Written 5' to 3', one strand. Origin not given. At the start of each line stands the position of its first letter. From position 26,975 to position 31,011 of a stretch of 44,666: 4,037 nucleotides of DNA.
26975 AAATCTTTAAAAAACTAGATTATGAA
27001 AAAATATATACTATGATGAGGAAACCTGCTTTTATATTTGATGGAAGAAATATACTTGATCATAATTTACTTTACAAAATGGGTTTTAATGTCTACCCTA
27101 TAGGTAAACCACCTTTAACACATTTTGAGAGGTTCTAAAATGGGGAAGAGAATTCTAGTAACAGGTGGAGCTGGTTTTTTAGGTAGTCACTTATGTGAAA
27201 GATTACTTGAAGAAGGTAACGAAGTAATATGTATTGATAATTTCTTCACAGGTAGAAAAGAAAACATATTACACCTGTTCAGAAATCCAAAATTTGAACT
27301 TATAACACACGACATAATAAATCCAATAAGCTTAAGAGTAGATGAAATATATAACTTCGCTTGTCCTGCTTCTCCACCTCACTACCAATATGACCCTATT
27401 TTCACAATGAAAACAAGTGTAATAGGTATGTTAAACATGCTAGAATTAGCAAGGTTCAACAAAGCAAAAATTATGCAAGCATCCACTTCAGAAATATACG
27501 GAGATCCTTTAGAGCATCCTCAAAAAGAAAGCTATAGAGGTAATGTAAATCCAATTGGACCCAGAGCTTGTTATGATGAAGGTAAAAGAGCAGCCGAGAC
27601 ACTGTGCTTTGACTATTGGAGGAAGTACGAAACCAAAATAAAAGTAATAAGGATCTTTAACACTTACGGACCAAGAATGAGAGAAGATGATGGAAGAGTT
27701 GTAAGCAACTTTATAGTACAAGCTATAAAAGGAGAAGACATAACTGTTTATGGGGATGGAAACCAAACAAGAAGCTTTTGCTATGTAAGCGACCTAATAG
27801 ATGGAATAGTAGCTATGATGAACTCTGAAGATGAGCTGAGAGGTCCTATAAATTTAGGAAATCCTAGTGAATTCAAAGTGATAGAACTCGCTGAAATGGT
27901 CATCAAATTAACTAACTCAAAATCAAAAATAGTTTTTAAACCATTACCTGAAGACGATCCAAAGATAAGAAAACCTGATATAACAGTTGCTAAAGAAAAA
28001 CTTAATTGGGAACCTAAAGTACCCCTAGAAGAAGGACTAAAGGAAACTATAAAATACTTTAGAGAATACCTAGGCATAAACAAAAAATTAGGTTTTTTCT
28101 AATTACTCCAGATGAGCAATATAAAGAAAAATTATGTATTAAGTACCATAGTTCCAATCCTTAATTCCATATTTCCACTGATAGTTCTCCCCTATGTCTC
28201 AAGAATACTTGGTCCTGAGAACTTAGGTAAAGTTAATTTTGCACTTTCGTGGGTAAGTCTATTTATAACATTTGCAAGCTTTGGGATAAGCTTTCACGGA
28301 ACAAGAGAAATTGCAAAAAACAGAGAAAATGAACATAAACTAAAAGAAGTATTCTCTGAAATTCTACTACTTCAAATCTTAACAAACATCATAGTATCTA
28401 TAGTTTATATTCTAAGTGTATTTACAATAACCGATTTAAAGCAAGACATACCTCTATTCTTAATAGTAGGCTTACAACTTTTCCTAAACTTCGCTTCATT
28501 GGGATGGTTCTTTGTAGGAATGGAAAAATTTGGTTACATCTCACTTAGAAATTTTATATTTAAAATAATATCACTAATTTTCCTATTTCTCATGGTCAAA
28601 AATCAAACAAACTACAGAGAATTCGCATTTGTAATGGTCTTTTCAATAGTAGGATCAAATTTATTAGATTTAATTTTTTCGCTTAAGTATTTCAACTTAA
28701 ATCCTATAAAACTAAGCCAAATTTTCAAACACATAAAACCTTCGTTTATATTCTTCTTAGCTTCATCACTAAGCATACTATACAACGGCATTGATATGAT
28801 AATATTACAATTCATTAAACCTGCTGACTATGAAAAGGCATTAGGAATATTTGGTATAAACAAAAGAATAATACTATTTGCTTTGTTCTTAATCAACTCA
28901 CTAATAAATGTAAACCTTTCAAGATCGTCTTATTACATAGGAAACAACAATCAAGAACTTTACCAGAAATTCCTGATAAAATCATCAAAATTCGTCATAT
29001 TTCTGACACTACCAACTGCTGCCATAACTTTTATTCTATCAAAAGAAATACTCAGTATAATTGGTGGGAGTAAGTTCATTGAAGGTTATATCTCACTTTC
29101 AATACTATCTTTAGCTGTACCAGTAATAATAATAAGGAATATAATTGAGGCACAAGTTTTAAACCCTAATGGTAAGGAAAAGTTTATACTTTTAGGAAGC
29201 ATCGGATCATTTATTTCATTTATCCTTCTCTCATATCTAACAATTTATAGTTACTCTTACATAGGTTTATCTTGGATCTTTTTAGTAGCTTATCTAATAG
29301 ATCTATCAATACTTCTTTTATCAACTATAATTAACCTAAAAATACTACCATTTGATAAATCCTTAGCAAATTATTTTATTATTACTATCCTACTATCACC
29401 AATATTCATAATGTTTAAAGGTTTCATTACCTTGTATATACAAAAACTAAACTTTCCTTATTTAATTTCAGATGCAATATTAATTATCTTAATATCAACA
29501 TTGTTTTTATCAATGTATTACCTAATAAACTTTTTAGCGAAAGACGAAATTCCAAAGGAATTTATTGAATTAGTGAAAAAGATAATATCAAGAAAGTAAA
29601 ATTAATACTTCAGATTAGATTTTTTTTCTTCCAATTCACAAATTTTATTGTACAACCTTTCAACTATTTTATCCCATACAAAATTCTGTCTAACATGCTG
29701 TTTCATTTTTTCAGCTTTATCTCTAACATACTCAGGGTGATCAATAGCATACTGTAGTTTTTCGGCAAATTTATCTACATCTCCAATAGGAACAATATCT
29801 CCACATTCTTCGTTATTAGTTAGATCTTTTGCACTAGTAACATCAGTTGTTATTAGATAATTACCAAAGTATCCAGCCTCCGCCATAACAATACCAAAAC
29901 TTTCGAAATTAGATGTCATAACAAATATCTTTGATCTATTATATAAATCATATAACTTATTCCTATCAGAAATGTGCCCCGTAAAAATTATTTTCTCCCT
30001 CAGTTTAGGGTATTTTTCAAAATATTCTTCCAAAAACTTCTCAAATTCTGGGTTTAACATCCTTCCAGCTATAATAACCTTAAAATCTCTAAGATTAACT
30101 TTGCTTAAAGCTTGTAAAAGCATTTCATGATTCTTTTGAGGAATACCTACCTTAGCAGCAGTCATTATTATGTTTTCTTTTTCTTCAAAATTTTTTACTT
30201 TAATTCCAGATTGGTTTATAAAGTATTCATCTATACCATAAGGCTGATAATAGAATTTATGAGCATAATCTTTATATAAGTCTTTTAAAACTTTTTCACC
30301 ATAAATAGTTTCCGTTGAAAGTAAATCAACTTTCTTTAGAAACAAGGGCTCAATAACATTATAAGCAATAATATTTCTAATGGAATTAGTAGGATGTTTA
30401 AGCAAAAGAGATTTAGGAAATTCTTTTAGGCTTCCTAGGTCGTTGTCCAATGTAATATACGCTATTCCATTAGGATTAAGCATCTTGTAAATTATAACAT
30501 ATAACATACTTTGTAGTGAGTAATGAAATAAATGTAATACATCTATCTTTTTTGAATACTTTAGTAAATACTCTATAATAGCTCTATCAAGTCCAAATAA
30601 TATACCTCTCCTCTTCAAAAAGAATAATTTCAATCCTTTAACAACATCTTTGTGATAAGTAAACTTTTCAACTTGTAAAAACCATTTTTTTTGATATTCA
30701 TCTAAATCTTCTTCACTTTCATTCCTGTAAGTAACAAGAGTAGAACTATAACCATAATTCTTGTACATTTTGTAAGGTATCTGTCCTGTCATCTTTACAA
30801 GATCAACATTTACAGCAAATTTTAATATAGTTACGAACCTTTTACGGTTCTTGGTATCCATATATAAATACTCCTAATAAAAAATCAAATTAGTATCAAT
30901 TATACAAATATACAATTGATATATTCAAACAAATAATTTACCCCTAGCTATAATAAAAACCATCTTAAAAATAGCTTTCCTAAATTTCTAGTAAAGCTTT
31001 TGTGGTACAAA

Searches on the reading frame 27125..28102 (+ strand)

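Call 67: search_protein_families(library=pfam, proteins=[window:27125-28102:+], max_evalue=0.001)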
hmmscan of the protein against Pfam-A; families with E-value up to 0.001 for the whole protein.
window:27125-28102:+ (325 aa): 6 families
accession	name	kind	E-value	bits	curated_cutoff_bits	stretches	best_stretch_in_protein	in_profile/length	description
PF16363.11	GDP_Man_Dehyd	-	1.8e-56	192.4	27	1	11-308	1-332/332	GDP-mannose 4,6 dehydratase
PF01370.27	Epimerase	-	1.3e-52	179.1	20.9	1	10-245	1-240/240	NAD dependent epimerase/dehydratase family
PF02719.21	Polysacc_synt_2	-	3.3e-08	33.5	20.2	0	10-115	1-121/293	Polysaccharide biosynthesis protein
PF01073.25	3Beta_HSD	-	1e-07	31.8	22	1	11-230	1-228/280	3-beta hydroxysteroid dehydrogenase/isomerase family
PF04321.23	RmlD_sub_bind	-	8e-07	28.8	27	1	9-269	2-237/287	RmlD substrate binding domain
PF07993.18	NAD_binding_4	-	1.1e-06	28.4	20.1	0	12-34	1-23/258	Male sterility protein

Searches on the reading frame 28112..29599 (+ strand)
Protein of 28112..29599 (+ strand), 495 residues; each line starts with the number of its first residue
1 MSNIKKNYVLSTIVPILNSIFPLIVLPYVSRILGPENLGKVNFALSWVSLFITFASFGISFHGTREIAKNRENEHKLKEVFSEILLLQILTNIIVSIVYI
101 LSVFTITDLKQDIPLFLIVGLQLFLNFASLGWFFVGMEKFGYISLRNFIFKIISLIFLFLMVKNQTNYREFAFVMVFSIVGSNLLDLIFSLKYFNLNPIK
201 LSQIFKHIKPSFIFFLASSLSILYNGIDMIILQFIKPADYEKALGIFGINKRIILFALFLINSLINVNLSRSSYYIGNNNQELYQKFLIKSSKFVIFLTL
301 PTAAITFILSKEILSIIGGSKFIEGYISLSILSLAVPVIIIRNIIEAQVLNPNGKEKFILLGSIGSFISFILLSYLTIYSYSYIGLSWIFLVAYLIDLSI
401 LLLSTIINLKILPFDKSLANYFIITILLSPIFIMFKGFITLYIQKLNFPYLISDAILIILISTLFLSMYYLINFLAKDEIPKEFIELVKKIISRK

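Call 67: search_protein_families(library=pfam, proteins=[window:28112-29599:+], max_evalue=0.001)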
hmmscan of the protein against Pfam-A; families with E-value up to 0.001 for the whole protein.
window:28112-29599:+ (495 aa): 4 families
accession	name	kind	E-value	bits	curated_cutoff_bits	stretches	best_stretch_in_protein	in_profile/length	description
PF01943.22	Polysacc_synt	-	3.4e-29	102.6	28.2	1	5-265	2-262/274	Polysaccharide biosynthesis protein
PF13440.11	Polysacc_synt_3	-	2.5e-06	27.4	23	1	29-324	2-290/293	Polysaccharide biosynthesis protein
PF01554.23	MatE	-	0.00043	20.4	24.9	1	221-376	6-161/161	MatE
PF09843.14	DUF2070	-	0.00084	18.2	30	1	23-181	21-168/561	Predicted membrane protein (DUF2070)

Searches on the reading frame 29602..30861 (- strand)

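Call 67: search_protein_families(library=pfam, proteins=[window:29602-30861:-], max_evalue=0.001)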
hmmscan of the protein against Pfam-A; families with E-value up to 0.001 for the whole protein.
window:29602-30861:- (419 aa): 4 families
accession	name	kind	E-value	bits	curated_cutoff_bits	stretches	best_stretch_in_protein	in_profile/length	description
PF00534.26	Glycos_transf_1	-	7.5e-27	94.4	26.4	1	222-389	8-168/172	Glycosyl transferases group 1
PF13692.12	Glyco_trans_1_4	-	3.6e-21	76.4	27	1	231-373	3-140/142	Glycosyl transferases group 1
PF13524.12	Glyco_trans_1_2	-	2.9e-09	37.5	25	1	246-403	3-142/144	Glycosyl transferase-like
PF20706.3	GT4-conflict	-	7.6e-06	25.6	26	1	289-403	261-385/385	Family 4 Glycosyltransferase in conflict systems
